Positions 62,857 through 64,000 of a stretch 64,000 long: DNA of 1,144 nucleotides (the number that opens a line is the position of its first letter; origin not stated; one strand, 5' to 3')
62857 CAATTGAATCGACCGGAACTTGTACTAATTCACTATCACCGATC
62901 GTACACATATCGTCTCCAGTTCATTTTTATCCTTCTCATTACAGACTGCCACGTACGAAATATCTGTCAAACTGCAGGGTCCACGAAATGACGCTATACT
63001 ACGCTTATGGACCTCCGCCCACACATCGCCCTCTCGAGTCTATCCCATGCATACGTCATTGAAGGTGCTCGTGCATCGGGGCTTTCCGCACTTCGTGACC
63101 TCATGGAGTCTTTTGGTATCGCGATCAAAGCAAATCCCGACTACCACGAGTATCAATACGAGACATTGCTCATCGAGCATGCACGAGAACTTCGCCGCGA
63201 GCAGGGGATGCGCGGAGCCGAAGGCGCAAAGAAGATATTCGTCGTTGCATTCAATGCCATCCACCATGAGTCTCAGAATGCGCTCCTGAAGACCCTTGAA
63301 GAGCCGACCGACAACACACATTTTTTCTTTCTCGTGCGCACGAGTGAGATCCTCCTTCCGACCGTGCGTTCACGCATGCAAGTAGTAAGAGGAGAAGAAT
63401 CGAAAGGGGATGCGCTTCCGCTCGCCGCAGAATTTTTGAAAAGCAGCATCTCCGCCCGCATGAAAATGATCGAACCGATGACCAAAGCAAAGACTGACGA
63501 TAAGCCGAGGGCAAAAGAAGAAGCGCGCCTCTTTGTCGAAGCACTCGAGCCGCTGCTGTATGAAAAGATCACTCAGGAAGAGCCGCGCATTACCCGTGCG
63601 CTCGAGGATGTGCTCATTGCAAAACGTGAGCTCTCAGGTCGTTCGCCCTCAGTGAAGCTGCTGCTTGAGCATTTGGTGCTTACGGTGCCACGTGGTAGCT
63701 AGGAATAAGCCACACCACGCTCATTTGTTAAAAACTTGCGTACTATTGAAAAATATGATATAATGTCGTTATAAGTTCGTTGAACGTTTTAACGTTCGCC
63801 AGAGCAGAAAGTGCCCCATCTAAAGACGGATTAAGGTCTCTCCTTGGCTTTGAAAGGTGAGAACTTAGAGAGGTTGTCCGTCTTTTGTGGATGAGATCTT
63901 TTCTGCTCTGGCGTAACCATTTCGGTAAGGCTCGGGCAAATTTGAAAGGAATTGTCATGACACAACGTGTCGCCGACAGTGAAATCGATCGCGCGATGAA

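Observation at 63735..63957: Strong promoter driving a highly structured roughly 190-nt leader before the last gene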

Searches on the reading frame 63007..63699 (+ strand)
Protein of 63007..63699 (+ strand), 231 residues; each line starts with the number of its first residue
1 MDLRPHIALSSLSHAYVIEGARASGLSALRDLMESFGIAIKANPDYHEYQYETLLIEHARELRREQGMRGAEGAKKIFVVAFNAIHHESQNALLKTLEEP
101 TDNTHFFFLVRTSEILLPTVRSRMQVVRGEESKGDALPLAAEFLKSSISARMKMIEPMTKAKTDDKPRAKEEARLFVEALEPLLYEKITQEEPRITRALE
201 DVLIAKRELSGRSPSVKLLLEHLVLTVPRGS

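Call 10: find_encoding_contigs(protein=window:63007-63699:+, flank=10000, max_places=6)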
Protein seq(231 aa) (231 aa): 14 contigs read that carry it; 6 places shown.
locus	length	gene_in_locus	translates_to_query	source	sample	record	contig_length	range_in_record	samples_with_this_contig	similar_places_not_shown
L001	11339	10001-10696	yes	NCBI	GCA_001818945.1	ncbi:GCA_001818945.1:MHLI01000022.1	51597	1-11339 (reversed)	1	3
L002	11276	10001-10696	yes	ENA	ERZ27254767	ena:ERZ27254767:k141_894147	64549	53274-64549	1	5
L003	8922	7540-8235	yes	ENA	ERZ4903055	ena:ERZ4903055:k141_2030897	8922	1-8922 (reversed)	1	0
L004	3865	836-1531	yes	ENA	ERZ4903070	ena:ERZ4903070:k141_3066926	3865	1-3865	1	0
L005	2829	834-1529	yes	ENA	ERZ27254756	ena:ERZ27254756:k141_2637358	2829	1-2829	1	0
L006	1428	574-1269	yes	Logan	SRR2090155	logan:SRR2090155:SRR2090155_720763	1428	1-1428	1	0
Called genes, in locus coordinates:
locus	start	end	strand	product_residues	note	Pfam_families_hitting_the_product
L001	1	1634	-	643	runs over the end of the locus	-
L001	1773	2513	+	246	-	-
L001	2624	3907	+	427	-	PF00275:EPSP_synthase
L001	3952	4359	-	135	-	-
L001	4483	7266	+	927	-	-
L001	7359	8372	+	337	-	PF00022:Actin, PF06723:MreB_Mbl, PF00012:HSP70, PF14450:FtsA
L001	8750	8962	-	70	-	-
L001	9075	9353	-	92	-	-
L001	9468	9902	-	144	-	-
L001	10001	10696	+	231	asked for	PF13177:DNA_pol3_delta2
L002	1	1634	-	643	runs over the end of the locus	-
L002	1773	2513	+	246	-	-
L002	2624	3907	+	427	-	PF00275:EPSP_synthase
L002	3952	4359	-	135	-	-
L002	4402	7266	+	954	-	-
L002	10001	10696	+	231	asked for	PF13177:DNA_pol3_delta2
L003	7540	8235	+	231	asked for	PF13177:DNA_pol3_delta2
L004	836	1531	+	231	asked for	PF13177:DNA_pol3_delta2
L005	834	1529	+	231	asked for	PF13177:DNA_pol3_delta2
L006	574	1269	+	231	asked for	PF13177:DNA_pol3_delta2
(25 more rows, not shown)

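Call 31: find_related_loci(query=A2, collection=metagenome_contigs, flank=1500)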
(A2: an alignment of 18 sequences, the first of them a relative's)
Query A2 (190 aa) in metagenome_contigs; peptide patterns used: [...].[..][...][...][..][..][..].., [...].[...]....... (x = any residue, [..] = any of these).
377 stretches matched a pattern; 195 encode a relative of the query (tblastn E <= 1e-3); the best 80 are kept; 80 distinct loci.
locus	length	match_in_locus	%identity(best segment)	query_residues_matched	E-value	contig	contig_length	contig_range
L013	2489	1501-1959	53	37-190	6e-41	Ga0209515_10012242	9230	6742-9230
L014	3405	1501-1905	50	55-189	2e-39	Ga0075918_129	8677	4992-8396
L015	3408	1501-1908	49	55-190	4e-39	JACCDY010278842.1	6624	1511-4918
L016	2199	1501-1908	51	55-190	4e-38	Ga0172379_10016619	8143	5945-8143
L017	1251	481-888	47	55-190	8e-39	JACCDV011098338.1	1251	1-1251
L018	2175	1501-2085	37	14-190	1e-37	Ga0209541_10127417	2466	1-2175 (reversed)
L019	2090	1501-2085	37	14-190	1e-37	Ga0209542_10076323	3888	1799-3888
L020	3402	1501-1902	49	57-190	4e-37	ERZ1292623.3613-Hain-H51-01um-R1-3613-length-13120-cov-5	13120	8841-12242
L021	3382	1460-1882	48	52-188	6e-36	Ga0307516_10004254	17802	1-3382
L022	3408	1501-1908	44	55-189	8e-36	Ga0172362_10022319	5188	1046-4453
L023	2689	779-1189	49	55-190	5e-36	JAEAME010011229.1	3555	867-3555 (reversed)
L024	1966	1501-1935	46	45-189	2e-35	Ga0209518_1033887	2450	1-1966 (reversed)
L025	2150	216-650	46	45-189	2e-35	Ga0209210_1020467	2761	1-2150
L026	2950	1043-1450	51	55-190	3e-35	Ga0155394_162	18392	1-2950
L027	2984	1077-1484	51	55-190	3e-35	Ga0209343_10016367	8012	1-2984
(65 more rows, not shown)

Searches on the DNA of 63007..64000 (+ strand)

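Call 4: search_rna_families(source=window, start=63600, end=64000, threshold=evalue, max_evalue=10, show_alignments=5)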
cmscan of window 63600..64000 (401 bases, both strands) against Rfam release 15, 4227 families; matches with E-value up to 10: 1.
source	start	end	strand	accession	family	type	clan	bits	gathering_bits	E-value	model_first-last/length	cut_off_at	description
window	63614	63685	+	RF02132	HOXB13-AS1_1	Gene; lncRNA;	-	10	60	9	60-136/136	no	HOXB13 antisense RNA 1 conserved region 1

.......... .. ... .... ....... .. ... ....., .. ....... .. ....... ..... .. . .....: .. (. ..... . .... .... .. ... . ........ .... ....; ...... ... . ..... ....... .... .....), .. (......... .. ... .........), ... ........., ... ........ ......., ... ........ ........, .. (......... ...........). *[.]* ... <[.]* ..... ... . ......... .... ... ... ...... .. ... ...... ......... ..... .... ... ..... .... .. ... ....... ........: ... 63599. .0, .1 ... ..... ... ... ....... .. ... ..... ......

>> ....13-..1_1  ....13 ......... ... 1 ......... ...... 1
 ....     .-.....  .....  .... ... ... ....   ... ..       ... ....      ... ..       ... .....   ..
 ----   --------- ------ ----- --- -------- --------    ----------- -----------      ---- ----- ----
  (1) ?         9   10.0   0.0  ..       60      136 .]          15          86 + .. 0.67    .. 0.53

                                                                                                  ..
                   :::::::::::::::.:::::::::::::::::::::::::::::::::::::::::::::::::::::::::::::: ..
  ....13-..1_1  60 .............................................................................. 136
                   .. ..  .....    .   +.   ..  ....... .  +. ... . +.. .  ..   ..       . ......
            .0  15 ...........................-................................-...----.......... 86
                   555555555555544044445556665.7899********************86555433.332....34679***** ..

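Call 41: search_rna_families(sources=[L004, L103, L151], threshold=evalue, max_evalue=0.1)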
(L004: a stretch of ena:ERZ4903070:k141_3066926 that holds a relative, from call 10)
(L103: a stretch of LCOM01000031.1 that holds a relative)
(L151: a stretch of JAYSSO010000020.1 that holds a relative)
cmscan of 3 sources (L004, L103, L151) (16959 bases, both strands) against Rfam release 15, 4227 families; matches with E-value up to 0.1: 0.
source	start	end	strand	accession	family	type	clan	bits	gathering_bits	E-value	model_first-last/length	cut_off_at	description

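Call 83: search_rna_families(sources=[L013, L014, L015, L016, L026, L028, L031, L034, L039, L043, L055, L082, L084, L106], threshold=evalue, max_evalue=0.1)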
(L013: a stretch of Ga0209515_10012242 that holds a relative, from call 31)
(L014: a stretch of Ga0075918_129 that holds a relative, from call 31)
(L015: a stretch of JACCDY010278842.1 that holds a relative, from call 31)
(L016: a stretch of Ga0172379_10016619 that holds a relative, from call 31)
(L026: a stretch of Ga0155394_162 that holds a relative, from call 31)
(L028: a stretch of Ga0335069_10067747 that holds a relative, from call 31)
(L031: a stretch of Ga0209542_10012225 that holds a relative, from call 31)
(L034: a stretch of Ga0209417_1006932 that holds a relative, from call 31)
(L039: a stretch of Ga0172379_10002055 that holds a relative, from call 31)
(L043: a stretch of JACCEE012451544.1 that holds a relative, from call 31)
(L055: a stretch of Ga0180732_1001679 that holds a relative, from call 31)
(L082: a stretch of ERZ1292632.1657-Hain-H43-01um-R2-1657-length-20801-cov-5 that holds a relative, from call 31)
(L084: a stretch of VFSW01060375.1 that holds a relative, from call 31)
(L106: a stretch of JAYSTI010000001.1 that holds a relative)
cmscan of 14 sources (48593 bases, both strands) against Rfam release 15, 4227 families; matches with E-value up to 0.1: 4.
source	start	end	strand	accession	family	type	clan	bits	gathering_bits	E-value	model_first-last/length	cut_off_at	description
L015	21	93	+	RF00005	tRNA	Gene; tRNA;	CL00001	71.1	29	1.2e-13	1-71/71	no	tRNA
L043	887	971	-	RF00005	tRNA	Gene; tRNA;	CL00001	58.6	29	3.2e-10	1-71/71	no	tRNA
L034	952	1023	+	RF00005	tRNA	Gene; tRNA;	CL00001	54.7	29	3.8e-09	1-71/71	no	tRNA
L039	530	664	+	RF02625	WsnRNA46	Gene; sRNA;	-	29.3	65.3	0.062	1-151/151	no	Wolbachia sRNA 46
